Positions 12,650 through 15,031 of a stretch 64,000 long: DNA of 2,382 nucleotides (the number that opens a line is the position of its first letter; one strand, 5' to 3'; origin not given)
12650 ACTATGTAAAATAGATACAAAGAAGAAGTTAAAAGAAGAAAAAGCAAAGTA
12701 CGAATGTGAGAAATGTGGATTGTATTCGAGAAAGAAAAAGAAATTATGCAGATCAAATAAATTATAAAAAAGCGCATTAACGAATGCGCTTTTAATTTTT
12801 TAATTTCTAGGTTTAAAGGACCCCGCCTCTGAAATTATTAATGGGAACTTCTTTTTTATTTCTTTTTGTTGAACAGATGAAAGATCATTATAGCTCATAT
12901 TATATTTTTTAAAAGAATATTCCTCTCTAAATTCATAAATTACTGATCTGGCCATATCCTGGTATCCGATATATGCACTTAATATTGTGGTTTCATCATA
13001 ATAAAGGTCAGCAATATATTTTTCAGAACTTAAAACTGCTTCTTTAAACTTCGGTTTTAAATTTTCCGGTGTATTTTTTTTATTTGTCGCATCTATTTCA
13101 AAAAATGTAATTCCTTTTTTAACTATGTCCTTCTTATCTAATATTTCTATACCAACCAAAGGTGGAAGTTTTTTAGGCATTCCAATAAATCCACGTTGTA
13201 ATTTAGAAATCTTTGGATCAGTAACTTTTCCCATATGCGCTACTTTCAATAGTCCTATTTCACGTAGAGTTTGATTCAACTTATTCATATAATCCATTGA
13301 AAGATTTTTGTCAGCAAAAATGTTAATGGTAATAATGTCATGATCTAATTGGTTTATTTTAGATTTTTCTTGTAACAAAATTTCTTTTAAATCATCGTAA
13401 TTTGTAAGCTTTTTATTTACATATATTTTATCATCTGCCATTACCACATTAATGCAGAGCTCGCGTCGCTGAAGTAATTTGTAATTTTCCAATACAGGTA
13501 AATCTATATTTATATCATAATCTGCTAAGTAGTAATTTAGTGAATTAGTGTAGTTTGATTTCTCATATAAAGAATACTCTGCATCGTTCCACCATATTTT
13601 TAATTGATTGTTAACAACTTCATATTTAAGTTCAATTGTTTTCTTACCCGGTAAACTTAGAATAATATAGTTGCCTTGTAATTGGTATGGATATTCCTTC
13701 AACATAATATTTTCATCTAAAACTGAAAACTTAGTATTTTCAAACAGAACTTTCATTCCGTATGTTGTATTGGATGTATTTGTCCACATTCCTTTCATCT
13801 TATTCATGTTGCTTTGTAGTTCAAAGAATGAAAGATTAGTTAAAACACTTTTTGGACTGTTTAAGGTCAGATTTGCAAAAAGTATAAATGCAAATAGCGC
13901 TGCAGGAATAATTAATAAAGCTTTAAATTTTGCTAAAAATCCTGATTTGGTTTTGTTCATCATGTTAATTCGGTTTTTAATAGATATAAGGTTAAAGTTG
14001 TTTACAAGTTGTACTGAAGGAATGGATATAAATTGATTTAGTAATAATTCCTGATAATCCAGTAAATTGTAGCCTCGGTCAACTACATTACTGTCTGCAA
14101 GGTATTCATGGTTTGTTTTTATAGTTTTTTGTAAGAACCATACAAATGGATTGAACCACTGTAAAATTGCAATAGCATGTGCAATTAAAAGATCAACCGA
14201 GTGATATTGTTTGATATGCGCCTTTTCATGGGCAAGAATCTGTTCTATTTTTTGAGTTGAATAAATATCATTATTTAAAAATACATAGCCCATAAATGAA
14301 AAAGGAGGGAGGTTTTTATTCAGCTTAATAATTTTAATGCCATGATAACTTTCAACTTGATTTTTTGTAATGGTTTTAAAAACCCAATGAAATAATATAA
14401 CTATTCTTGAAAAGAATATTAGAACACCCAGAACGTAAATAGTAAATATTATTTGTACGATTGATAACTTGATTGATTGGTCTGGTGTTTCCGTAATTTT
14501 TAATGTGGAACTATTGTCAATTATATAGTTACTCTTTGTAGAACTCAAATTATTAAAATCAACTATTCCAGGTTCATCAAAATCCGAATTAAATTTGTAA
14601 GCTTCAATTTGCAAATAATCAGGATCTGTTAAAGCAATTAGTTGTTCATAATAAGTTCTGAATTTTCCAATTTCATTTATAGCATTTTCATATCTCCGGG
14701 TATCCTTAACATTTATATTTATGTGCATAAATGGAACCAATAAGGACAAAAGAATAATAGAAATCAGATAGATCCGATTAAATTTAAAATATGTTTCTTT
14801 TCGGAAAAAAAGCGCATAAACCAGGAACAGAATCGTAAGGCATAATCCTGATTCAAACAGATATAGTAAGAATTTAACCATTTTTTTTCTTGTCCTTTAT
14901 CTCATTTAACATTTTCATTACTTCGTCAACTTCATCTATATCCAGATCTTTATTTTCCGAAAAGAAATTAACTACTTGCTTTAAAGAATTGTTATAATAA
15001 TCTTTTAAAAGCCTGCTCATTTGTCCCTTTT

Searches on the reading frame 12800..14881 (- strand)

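Call 39: search_protein_families(library=pfam, proteins=[window:12800-14881:-], max_evalue=0.001)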
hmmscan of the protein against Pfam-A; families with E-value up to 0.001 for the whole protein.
window:12800-14881:- (693 aa): 2 families
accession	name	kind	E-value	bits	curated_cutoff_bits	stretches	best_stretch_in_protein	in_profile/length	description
PF05569.17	Peptidase_M56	-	5.8e-14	52.4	31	1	207-307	188-295/296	BlaR1 peptidase M56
PF02472.21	ExbD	-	5.5e-06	26.9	25.4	1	456-548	35-122/128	Biopolymer transport protein ExbD/TolR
